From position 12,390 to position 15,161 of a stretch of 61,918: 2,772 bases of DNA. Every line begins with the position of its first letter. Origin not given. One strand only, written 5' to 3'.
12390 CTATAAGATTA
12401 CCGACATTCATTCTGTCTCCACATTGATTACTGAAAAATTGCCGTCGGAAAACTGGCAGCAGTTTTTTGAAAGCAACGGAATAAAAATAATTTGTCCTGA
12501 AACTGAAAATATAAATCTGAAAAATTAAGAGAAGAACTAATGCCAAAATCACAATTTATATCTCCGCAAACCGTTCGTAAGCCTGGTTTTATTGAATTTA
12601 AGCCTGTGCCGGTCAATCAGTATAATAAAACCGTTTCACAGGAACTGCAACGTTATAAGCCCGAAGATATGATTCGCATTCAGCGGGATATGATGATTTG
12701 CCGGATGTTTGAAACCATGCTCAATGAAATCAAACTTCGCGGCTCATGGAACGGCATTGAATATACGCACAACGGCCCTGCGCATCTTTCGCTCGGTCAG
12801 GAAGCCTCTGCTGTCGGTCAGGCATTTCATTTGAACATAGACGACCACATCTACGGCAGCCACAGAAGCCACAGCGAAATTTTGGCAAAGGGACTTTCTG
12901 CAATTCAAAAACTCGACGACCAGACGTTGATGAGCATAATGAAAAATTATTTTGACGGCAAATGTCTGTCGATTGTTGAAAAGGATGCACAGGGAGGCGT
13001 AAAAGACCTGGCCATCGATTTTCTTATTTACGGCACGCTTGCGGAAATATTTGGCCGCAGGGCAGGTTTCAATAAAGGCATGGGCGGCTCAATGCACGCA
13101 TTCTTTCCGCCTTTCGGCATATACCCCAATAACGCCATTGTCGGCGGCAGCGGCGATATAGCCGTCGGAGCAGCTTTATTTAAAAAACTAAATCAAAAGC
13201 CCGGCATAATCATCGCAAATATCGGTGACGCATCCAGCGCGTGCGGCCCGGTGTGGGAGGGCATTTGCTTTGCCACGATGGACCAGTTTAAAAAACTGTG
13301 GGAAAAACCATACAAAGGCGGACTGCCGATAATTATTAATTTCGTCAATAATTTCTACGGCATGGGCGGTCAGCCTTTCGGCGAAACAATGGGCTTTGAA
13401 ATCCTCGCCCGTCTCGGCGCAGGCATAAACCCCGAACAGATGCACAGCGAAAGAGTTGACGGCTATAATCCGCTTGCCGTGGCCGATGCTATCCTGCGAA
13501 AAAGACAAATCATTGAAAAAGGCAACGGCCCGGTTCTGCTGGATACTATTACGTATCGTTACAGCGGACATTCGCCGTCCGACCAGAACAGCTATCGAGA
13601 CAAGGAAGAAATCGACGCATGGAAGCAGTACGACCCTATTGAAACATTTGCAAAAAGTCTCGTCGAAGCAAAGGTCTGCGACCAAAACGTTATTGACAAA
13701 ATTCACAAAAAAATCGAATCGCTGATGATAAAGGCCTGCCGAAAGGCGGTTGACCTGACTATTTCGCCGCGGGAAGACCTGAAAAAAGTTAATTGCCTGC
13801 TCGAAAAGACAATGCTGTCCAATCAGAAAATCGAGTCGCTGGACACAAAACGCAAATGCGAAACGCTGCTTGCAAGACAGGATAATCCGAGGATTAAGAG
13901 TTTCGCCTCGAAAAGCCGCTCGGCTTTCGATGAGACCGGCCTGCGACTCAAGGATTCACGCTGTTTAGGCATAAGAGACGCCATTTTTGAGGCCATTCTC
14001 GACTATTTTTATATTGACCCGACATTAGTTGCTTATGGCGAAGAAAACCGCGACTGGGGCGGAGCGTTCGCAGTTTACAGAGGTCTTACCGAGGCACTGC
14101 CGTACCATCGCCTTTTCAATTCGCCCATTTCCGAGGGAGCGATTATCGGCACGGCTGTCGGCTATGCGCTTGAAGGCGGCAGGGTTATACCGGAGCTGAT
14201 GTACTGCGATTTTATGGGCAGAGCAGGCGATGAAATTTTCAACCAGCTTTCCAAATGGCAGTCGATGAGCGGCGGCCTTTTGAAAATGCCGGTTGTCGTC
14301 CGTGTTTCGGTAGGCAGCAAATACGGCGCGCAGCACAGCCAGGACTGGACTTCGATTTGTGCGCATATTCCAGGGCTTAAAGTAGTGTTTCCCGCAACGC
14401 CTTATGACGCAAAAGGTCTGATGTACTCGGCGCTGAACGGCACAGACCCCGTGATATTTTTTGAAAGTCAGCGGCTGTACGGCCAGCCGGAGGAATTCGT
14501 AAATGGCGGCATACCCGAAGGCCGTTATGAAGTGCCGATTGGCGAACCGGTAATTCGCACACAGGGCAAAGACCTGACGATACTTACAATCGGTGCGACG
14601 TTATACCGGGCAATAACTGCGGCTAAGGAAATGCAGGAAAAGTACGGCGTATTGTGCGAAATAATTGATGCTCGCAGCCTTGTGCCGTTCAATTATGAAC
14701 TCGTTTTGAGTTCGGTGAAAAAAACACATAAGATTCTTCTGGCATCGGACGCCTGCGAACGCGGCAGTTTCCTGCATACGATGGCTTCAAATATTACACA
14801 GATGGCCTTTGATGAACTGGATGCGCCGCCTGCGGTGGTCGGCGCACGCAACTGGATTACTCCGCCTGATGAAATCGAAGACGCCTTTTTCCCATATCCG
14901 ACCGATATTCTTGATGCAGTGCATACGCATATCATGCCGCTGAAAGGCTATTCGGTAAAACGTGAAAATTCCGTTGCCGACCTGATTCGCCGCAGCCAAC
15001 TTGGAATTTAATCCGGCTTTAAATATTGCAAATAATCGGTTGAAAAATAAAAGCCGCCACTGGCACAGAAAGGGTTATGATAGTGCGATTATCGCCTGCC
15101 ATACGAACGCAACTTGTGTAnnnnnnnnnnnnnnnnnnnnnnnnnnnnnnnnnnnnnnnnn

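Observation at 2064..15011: Rhamnose catabolic genes joined to a complete TPP/lipoate E1-E2-E3 dehydrogenase complex around one DeoR regulator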

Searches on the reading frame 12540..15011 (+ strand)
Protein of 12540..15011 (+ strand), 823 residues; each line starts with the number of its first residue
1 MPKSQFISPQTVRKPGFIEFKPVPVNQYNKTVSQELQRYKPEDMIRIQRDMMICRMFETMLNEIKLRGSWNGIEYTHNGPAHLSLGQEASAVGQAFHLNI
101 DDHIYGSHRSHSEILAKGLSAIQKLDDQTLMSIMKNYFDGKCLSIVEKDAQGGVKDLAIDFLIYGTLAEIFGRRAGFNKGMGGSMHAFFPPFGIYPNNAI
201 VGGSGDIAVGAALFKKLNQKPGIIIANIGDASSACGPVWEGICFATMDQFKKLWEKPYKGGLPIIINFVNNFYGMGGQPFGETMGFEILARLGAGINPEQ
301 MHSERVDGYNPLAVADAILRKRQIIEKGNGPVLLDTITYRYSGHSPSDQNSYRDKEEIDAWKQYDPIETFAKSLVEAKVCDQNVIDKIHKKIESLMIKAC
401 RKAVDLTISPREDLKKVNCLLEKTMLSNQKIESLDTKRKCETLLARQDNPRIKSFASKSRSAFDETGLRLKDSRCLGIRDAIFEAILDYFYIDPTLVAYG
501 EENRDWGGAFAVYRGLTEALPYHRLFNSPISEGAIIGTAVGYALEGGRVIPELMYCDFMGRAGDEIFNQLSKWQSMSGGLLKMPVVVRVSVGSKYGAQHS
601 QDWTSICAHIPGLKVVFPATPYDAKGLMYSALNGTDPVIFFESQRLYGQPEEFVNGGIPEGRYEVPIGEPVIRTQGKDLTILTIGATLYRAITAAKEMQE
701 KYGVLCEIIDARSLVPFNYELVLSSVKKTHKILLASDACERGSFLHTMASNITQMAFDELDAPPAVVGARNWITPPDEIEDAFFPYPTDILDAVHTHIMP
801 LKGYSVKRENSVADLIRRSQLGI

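Call 3: search_protein_families(library=pfam, proteins=[window:12540-15011:+])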
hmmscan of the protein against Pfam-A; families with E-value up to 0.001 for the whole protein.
window:12540-15011:+ (823 aa): 3 families
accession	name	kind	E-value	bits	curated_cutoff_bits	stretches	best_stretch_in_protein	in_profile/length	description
PF00676.26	E1_dh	-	1e-41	143.3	22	2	167-404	66-292/300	Dehydrogenase E1 component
PF02779.29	Transket_pyr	-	3.5e-30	105.4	27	1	478-648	5-173/174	Transketolase, pyrimidine binding domain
PF02780.25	Transketolase_C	-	6.6e-22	78.2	25.9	1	671-790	4-124/124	Transketolase, C-terminal domain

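Call 4: search_protein_families(library=ncbifam, proteins=[window:12540-15011:+])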
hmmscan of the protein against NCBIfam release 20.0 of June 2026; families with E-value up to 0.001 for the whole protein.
window:12540-15011:+ (823 aa): 12 families
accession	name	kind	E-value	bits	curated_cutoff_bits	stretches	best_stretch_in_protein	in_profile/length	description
NF006667.0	PRK09212.1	subfamily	8.9e-66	222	321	1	476-797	4-322/327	pyruvate dehydrogenase complex E1 component subunit beta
NF008854.0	PRK11892.1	equivalog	8.6e-63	212.6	454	1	372-795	43-459/464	pyruvate dehydrogenase complex E1 component subunit beta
TIGR03182.1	PDH_E1_alph_y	equivalog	1.1e-53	182.2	393.85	2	165-415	76-310/315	pyruvate dehydrogenase (acetyl-transferring) E1 component subunit alpha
TIGR03181.1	PDH_E1_alph_x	equivalog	2.9e-34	118.5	411.35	2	194-412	117-320/341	pyruvate dehydrogenase (acetyl-transferring) E1 component subunit alpha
NF004559.0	PRK05899.2-5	equivalog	1.7e-17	62.9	488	1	431-754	276-580/627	transketolase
TIGR00204.1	dxs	equivalog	4.6e-12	45.2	465.95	1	516-749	346-566/616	1-deoxy-D-xylulose-5-phosphate synthase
NF008968.0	PRK12315.1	subfamily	2.4e-09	36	510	1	525-752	323-537/582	1-deoxy-D-xylulose-5-phosphate synthase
NF003933.0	PRK05444.2-2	equivalog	3.3e-09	35.8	395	1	525-753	337-554/606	1-deoxy-D-xylulose-5-phosphate synthase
NF004556.0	PRK05899.2-2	equivalog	5.9e-06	24.8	575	1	554-740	397-581/639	transketolase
NF006914.0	PRK09404.1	equivalog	2.7e-05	22.7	764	0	306-409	413-513/919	2-oxoglutarate dehydrogenase E1 component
TIGR00239.1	2oxo_dh_E1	equivalog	5.8e-05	21.2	770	0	270-418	386-528/931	2-oxoglutarate dehydrogenase E1 component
NF007201.0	PRK09622.1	equivalog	9.5e-05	21.4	590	1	677-753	268-342/405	2-oxoacid:ferredoxin oxidoreductase subunit alpha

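Call 12: find_homologous_proteins(query=window:12540-15011:+)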
Query window:12540-15011:+ (823 aa): 8000 proteins with E <= 0.001 among 8000 candidates; the best 120 are listed.
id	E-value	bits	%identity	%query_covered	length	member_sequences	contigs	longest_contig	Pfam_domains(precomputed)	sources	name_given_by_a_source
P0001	0.0e+0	1908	100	100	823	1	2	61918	PF00676.26,PF02780.26,PF02779.30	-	-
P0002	0.0e+0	1614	82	100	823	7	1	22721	PF00676.26,PF02780.26,PF02779.30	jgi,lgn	jgi:2-oxoisovalerate dehydrogenase E1 component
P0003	0.0e+0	1611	82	100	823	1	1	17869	PF00676.26,PF02780.26,PF02779.30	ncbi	ncbi:MAG: thiamine pyrophosphate-dependent enzyme [Sedimentisphaerales bacterium]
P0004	0.0e+0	1602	82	100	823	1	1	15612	PF00676.26,PF02780.26,PF02779.30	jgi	jgi:2-oxoisovalerate dehydrogenase E1 component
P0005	0.0e+0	1563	82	97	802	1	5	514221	PF00676.26,PF02780.26,PF02779.30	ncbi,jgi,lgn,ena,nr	ncbi:MAG TPA: dehydrogenase [Phycisphaerales bacterium]|nr:MAG: dehydrogenase [Planctomycetes bacter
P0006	0.0e+0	1559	81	97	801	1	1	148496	PF00676.26,PF02780.26,PF02779.30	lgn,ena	-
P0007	0.0e+0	1556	81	97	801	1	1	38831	PF00676.26,PF02780.26,PF02779.30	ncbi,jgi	ncbi:MAG: thiamine pyrophosphate-dependent enzyme [Phycisphaerae bacterium]|jgi:2-oxoisovalerate deh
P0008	0.0e+0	1555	81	97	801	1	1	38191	PF00676.26,PF02780.26,PF02779.30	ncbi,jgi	ncbi:MAG: thiamine pyrophosphate-dependent enzyme [Phycisphaerae bacterium]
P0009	0.0e+0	1554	81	97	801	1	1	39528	PF00676.26,PF02780.26,PF02779.30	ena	-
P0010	0.0e+0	1554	79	100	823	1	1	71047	PF00676.26,PF02780.26,PF02779.30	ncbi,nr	ncbi:MAG: hypothetical protein JW804_04750 [Sedimentisphaerales bacterium]|nr:hypothetical protein [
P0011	0.0e+0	1553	81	97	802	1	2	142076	PF00676.26,PF02780.26,PF02779.30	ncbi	ncbi:MAG: alpha-ketoacid dehydrogenase subunit alpha/beta [Sedimentisphaerales bacterium]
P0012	0.0e+0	1549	80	98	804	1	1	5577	PF00676.26,PF02780.26,PF02779.30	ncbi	ncbi:MAG: thiamine pyrophosphate-dependent enzyme [Phycisphaerales bacterium]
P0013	0.0e+0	1544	79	99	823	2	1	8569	PF00676.26,PF02780.26,PF02779.30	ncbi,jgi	jgi:2-oxoisovalerate dehydrogenase E1 component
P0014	0.0e+0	1544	79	100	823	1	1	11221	PF00676.26,PF02780.26,PF02779.30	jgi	jgi:2-oxoisovalerate dehydrogenase E1 component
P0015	0.0e+0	1542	78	100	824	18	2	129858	PF00676.26,PF02780.26,PF02779.30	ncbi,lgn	-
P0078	0.0e+0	1505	76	100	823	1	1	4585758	PF00676.26,PF02780.26,PF02779.30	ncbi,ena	-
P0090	0.0e+0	1497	76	100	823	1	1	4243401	PF00676.26,PF02780.26,PF02779.30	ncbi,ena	-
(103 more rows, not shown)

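Call 13: search_solved_structures(query=window:12540-15011:+)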
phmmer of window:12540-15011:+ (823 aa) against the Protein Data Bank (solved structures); distinct sequences matched with E-value up to 0.001: 46.
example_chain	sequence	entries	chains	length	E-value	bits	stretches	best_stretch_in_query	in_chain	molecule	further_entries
1um9_B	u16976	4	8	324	4.6e-58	200.1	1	482-794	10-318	2-oxo acid dehydrogenase beta subunit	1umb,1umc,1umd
3duf_B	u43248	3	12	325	3.7e-55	190.5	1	481-793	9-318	Pyruvate dehydrogenase E1 component subunit beta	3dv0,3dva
1w85_B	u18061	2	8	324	3.8e-55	190.4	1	481-793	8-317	PYRUVATE DEHYDROGENASE E1 COMPONENT, BETA SUBUNIT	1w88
1ik6_A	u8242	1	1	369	4.2e-54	187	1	481-794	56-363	pyruvate dehydrogenase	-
2bp7_B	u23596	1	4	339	1.7e-47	165.1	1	491-791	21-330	2-OXOISOVALERATE DEHYDROGENASE BETA SUBUNIT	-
1qs0_B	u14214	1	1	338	1.7e-47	165.1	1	492-791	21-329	2-OXOISOVALERATE DEHYDROGENASE BETA-SUBUNIT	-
2j9f_B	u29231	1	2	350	1.5e-45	158.7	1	481-783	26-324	2-OXOISOVALERATE DEHYDROGENASE BETA SUBUNIT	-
1dtw_B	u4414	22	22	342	1.5e-45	158.7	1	481-783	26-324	BRANCHED-CHAIN ALPHA-KETO ACID DEHYDROGENASE BETA SUBUNIT | 2-OXOISOVALERATE DEHYDROGENASE BETA SUBUNIT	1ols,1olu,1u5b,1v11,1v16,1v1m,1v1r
1olx_B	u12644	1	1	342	1.2e-44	155.7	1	481-783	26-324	2-OXOISOVALERATE DEHYDROGENASE BETA SUBUNIT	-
1ni4_B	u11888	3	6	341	5.5e-44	153.5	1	476-794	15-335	Pyruvate dehydrogenase E1 component: Beta subunit | Pyruvate dehydrogenase E1 component subunit beta | Pyruvate dehydrogenase E1 component subunit beta, mitocho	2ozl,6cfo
6cer_B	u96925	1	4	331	5.7e-44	153.5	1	477-794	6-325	Pyruvate dehydrogenase E1 component subunit beta, mitochondrial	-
3exe_B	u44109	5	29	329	7.3e-44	153.1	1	478-794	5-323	Pyruvate dehydrogenase E1 component subunit beta, mitochondrial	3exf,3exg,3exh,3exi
1ni4_A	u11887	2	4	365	2.6e-23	85.2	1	166-394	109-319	Pyruvate dehydrogenase E1 component: Alpha subunit | Pyruvate dehydrogenase E1 component subunit alpha, somatic form, mitochondrial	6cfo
3exe_A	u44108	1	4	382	3.1e-23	84.9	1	166-394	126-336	Pyruvate dehydrogenase E1 component subunit alpha, somatic form, mitochondrial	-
6cer_A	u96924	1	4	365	6.7e-23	83.8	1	166-394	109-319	Pyruvate dehydrogenase E1 component subunit alpha, somatic form, mitochondrial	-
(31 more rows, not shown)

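Call 15: find_encoding_contigs(protein=P0078, flank=10000, max_places=2)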
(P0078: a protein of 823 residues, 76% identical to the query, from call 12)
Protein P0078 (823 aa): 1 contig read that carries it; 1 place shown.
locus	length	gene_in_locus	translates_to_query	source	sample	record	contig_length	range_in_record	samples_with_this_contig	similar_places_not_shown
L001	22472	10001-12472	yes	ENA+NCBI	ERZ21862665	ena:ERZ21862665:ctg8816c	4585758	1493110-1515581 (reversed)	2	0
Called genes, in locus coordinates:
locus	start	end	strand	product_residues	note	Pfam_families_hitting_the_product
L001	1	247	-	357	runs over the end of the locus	PF00596:Aldolase_II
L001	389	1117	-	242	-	PF00106:adh_short, PF08659:KR, PF23441:SDR, PF13561:adh_short_C2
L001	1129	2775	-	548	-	PF08240:ADH_N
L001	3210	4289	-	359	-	PF00106:adh_short, PF08659:KR (weak), PF13561:adh_short_C2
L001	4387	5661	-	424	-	-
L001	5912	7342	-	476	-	PF00890:FAD_binding_2 (weak), PF01134:GIDA, PF01262:AlaDh_PNT_C (faint), PF07992:Pyr_redox_2, PF12831:FAD_oxidored, PF13738:Pyr_redox_3, PF00070:Pyr_redox, PF02852:Pyr_redox_dim, +4 more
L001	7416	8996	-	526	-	PF00364:Biotin_lipoyl, PF25917:BSH_RND (faint), PF25919:BSH_CusB (faint), PF25997:BSH_YhbJ (faint), PF25984:BSH_YknX (faint), PF00364:Biotin_lipoyl, PF02817:E3_binding, PF00198:2-oxoacid_dh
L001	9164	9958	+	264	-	PF00392:GntR (faint), PF08220:HTH_DeoR, PF08279:HTH_11 (weak), PF00455:DeoRC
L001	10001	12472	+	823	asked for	PF00676:E1_dh, PF02779:Transket_pyr, PF02780:Transketolase_C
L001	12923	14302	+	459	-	PF00004:AAA (weak), PF07728:AAA_5 (faint), PF00004:AAA, PF07724:AAA_2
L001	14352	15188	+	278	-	PF03167:UDG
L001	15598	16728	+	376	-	PF03486:HI0933_like, PF13738:Pyr_redox_3 (weak), PF22780:HI0933_like_1st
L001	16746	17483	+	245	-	PF01416:PseudoU_synth_1, PF10105:DUF2344 (weak), PF01416:PseudoU_synth_1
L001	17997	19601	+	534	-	PF25470:DUF7901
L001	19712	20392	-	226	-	PF00857:Isochorismatase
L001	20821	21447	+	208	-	PF02390:Methyltransf_4, PF13649:Methyltransf_25 (faint)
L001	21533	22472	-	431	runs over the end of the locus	PF13472:Lipase_GDSL_2, PF13385:Laminin_G_3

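Call 16: find_encoding_contigs(protein=P0090, flank=10000, max_places=2)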
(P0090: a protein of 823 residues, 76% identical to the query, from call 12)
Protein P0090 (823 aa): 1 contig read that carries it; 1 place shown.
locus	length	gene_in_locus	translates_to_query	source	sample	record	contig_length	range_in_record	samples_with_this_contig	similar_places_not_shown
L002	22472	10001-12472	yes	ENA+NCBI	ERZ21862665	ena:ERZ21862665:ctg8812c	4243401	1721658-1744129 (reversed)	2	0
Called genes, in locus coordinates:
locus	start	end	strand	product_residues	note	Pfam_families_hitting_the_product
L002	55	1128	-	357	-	PF00596:Aldolase_II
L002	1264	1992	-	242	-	PF00106:adh_short, PF08659:KR, PF23441:SDR, PF13561:adh_short_C2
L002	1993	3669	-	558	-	PF08240:ADH_N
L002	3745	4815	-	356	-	PF00106:adh_short, PF13561:adh_short_C2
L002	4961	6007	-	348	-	PF02811:PHP (faint)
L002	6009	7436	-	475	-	PF00890:FAD_binding_2 (faint), PF01134:GIDA, PF01266:DAO (faint), PF07992:Pyr_redox_2, PF12831:FAD_oxidored, PF13738:Pyr_redox_3, PF00070:Pyr_redox, PF02852:Pyr_redox_dim, +3 more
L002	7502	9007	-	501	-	PF25997:BSH_YhbJ (faint), PF00364:Biotin_lipoyl, PF02817:E3_binding, PF00198:2-oxoacid_dh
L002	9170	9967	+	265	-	PF00392:GntR (weak), PF08220:HTH_DeoR, PF08279:HTH_11 (weak), PF00455:DeoRC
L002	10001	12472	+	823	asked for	PF00676:E1_dh, PF02779:Transket_pyr, PF02780:Transketolase_C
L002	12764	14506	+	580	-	PF12797:Fer4_2 (faint), PF12837:Fer4_6 (faint), PF12838:Fer4_7 (faint), PF13237:Fer4_10 (weak), PF00037:Fer4 (weak), PF02906:Fe_hyd_lg_C, PF00015:MCPsignal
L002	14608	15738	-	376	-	PF07497:Rho_RNA_bind (weak), PF00006:ATP-synt_ab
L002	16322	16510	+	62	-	PF02597:ThiS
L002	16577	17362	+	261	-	PF05690:ThiG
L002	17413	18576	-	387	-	PF00155:Aminotran_1_2, PF01041:DegT_DnrJ_EryC1 (faint), PF01053:Cys_Met_Meta_PP (weak)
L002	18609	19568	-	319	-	PF04055:Radical_SAM, PF06968:BATS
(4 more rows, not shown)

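Call 19: find_related_loci(query=A1, collection=genome_contigs, flank=10000)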
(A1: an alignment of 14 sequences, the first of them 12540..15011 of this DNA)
Query A1 (823 aa) in genome_contigs; peptide patterns used: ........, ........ (x = any residue, [..] = any of these).
600 stretches matched a pattern (row limit reached: there are more); 577 encode a relative of the query (tblastn E <= 1e-3); the best 80 are kept; 80 distinct loci.
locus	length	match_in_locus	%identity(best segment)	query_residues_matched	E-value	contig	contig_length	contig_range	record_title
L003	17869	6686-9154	82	1-823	0e+0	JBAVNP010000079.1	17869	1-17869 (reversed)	MAG: Sedimentisphaerales bacterium isolate MFD03833_ilm_asm_bin2 k127_121914, whole genome shotgun sequence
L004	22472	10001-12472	78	1-823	0e+0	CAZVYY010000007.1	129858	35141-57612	MAG TPA_asm: uncultured Pirellulales bacterium isolate SRP216815_co1_117 genome assembly, contig: NODE_163_length_129858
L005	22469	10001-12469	78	1-823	0e+0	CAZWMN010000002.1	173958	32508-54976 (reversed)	MAG TPA_asm: uncultured Pirellulales bacterium isolate binchicken_co33_34 genome assembly, contig: NODE_21_length_173958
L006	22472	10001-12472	77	1-823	0e+0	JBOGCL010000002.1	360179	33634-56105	Anaerohalosphaeraceae bacterium U12dextr 2, whole genome shotgun sequence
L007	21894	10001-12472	76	1-823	0e+0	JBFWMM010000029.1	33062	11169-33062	MAG: Phycisphaerae bacterium isolate CA_2019_NHSR_9 NODE_3105_length_33062_cov_109.544709_NHSR, whole genome shotgun seq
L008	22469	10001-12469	76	1-823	0e+0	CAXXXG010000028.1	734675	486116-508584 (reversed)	MAG: Sedimentisphaerales bacterium isolate 547d8dc4-f4dd-4db4-9462-dbf544382da7 genome assembly, contig: contig_28, whol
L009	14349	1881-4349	74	1-823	0e+0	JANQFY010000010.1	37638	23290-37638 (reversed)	MAG: Sedimentisphaerales bacterium isolate PL23b_bin.22 k99_2532653, whole genome shotgun sequence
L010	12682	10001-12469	74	1-823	0e+0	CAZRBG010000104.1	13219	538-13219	MAG TPA_asm: uncultured Pirellulales bacterium isolate binchicken_co17_49 genome assembly, contig: NODE_10639_length_132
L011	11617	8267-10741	73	1-823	0e+0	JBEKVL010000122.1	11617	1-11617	MAG: Tepidisphaeraceae bacterium isolate SPRUCE 603 SPRUCE_603_122, whole genome shotgun sequence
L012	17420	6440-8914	72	1-823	0e+0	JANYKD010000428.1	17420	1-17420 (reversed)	MAG: Phycisphaerales bacterium isolate GL140_5_metabinner_131_sub GL140_5_k141_529225, whole genome shotgun sequence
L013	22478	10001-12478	72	1-823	0e+0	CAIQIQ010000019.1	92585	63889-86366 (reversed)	MAG: uncultured Phycisphaerales bacterium isolate AM_bin-0306 genome assembly, contig: bin-0306:019/172, whole genome sh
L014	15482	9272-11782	72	1-823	0e+0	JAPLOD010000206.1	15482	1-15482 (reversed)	MAG: Planctomycetota bacterium isolate LacPavin_0920_SED3_MAG_65_12 LacPavin_0920_SED3_scaffold_714535, whole genome sho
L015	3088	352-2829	72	1-823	0e+0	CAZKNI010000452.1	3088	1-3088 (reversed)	MAG TPA_asm: uncultured Phycisphaerae bacterium isolate binchicken_co219_358 genome assembly, contig: k141_1095987, whol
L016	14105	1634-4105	71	1-823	0e+0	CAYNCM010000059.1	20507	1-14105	MAG TPA_asm: uncultured Planctomycetaceae bacterium isolate SRP141376_co4_294 genome assembly, contig: NODE_4574_length_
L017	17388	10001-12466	72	1-823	0e+0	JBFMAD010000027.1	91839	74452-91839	MAG: Planctomycetota bacterium isolate MAG129 MAG129_27, whole genome shotgun sequence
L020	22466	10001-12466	71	1-823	0e+0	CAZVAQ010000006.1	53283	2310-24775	MAG TPA_asm: uncultured Candidatus Sumerlaeota bacterium isolate SRP268622_co1_110 genome assembly, contig: NODE_1100_le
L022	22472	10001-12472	69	1-823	0e+0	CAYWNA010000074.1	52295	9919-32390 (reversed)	MAG TPA_asm: uncultured Pirellulaceae bacterium isolate binchicken_co65_467 genome assembly, contig: NODE_2470_length_52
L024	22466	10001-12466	70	1-823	0e+0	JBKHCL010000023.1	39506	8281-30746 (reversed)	MAG: Phycisphaerae bacterium isolate D1M02_5 NODE_154_length_39506_cov_11.324757, whole genome shotgun sequence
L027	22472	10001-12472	69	1-823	0e+0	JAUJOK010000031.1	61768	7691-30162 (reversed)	MAG: Armatimonadaceae bacterium isolate YX3bin16 opera_contig_732, whole genome shotgun sequence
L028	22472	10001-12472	67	1-823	0e+0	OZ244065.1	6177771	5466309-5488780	MAG: Capsulimonadaceae bacterium isolate b96f50d5-ec74-4825-8ec0-1eb044643813 genome assembly, chromosome: 1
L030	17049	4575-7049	69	1-823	0e+0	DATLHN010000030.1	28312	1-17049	MAG TPA_asm: Armatimonadaceae bacterium isolate SMAG_U13641 k141_2920470, whole genome shotgun sequence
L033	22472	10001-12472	68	1-823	0e+0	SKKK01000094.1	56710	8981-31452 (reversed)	MAG: Planctomycetaceae bacterium isolate CSSed162cmA_153 CSSed16-2cmA-371, whole genome shotgun sequence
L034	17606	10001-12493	68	1-823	0e+0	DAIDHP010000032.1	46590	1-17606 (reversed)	MAG TPA_asm: Chthonomonadales bacterium isolate clean347 NODE_32_length_46590_cov_7.291682, whole genome shotgun sequenc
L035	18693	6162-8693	68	1-823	0e+0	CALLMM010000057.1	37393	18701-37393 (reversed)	MAG: uncultured Chthonomonadales bacterium isolate N1_Bin_MAXBIN__064_1 genome assembly, contig: c_000000323980, whole g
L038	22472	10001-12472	66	1-823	0e+0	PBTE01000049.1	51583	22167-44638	MAG: Planctomycetaceae bacterium isolate NP69 MHASMcontig_577024, whole genome shotgun sequence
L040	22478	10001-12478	72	1-823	0e+0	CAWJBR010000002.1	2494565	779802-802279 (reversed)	MAG: uncultured Phycisphaerales bacterium isolate MFD04492.bin.1.43 genome assembly, contig: contig_21699, whole genome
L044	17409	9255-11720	62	1-823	0e+0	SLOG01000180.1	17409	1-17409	MAG: Limnochordia bacterium isolate CSSed165cm_44 CSSed16-5cm-8785, whole genome shotgun sequence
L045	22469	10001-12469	63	1-823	0e+0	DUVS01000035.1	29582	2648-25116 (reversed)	MAG TPA_asm: Bacillota bacterium isolate AS08sgBPME_46 229906_AS08, whole genome shotgun sequence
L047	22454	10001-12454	62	1-823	0e+0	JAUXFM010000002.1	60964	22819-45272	MAG: Lentisphaerales bacterium isolate CSMAG_2903 CSMAG_2903_k117_8439280_length_60964_cov_12.0000, whole genome shotgun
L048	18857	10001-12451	62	1-823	0e+0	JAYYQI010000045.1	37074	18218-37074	MAG: Verrucomicrobiota bacterium isolate DS_MAG46 DS_MAG46_0045, whole genome shotgun sequence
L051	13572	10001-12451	62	1-823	0e+0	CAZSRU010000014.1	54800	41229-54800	MAG TPA_asm: uncultured Victivallales bacterium isolate binchicken_co113_231 genome assembly, contig: NODE_636_length_54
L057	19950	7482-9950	74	1-823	0e+0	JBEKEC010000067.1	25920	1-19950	MAG: Tepidisphaeraceae bacterium isolate SPRUCE 198 SPRUCE_198_67, whole genome shotgun sequence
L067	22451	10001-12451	60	1-823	0e+0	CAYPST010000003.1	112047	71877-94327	MAG TPA_asm: uncultured bacterium isolate SRP141376_co1_385 genome assembly, contig: NODE_409_length_112047_cov_5.949693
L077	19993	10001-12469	60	1-823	0e+0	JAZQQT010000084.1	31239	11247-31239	MAG: Eubacteriales bacterium isolate T1900045235_TH20190005.MAGScoT_cleanbin_000026 SGB_5436_k141_53973, whole genome sh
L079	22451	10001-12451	61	1-823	0e+0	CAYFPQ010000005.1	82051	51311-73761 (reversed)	MAG TPA_asm: uncultured Victivallales bacterium isolate ERP019367_co2_131 genome assembly, contig: NODE_318_length_82051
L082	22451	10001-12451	60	1-823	0e+0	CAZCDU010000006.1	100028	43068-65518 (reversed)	MAG TPA_asm: uncultured Victivallales bacterium isolate binchicken_co142_396 genome assembly, contig: NODE_401_length_10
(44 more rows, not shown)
